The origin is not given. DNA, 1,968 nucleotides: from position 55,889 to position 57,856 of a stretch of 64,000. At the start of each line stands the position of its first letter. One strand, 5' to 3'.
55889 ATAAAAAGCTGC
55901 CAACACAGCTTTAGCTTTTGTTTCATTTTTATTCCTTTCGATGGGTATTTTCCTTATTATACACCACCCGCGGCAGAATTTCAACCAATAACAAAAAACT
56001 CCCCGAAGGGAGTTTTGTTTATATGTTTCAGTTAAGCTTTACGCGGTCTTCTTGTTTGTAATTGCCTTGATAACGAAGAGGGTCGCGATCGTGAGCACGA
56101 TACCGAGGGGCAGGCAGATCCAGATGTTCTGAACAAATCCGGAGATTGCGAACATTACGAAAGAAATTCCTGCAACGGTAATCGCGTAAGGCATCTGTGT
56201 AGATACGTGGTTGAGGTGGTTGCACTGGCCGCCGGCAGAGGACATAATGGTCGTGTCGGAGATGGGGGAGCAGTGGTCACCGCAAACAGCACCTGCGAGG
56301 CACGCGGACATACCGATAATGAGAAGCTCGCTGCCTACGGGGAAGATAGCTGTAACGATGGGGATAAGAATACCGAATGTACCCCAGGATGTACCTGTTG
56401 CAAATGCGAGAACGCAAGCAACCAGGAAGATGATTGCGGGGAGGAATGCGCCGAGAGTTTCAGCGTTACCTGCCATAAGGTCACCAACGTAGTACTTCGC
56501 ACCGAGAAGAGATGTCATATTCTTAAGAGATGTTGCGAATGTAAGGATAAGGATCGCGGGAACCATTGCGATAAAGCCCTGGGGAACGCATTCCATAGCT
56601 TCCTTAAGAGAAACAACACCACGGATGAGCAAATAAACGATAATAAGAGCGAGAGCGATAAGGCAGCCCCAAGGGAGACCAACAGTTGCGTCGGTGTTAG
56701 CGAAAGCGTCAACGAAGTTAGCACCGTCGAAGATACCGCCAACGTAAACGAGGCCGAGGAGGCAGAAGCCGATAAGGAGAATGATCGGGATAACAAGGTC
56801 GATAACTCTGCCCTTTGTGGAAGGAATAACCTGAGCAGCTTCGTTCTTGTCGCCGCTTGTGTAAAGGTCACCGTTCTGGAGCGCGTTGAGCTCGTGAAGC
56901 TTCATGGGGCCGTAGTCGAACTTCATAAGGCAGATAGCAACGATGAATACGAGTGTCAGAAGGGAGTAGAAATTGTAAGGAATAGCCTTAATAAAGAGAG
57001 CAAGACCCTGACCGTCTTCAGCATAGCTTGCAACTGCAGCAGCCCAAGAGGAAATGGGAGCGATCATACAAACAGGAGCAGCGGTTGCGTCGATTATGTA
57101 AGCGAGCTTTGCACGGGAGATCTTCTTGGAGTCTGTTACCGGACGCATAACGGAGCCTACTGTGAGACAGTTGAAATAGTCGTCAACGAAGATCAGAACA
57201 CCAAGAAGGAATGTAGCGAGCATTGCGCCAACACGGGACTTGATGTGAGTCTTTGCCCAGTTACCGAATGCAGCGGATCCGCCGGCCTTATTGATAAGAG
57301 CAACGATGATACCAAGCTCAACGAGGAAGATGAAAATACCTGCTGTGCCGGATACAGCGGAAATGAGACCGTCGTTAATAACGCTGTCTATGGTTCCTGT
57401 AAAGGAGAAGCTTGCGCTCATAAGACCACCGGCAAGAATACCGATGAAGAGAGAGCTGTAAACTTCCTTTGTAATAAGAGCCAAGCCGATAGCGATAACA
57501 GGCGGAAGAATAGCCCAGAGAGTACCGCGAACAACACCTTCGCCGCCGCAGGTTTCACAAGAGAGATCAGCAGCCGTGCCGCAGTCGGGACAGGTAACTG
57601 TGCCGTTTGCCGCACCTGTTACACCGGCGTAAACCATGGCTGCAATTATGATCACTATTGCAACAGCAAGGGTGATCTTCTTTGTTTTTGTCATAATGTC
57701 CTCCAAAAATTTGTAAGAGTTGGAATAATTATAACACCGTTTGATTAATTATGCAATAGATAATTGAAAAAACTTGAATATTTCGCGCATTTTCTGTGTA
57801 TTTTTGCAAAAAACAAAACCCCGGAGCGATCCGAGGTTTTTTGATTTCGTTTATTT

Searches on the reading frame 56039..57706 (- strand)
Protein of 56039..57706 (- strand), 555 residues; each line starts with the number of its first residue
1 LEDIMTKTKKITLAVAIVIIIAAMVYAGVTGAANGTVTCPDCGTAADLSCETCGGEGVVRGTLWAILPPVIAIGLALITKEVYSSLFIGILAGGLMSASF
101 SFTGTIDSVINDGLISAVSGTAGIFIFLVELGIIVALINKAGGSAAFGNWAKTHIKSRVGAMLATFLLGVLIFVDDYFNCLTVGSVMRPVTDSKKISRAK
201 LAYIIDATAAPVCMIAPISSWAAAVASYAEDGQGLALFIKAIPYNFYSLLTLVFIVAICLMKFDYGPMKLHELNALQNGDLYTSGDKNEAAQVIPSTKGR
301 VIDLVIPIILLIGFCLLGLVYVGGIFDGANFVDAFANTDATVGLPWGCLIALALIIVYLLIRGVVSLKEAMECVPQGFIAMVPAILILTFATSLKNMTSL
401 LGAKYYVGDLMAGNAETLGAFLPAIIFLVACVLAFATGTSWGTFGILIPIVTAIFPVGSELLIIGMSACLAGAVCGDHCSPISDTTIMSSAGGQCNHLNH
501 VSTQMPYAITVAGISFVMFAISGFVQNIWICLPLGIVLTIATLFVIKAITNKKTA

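Call 71: search_protein_families(library=pfam, proteins=[window:56039-57706:-], max_evalue=0.0001)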
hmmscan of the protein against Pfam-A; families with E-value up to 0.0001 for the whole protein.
window:56039-57706:- (555 aa): 1 family
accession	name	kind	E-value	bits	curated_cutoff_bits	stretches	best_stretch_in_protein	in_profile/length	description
PF03553.21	Na_H_antiporter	-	4.8e-43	148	23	1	236-524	34-303/303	Na+/H+ antiporter family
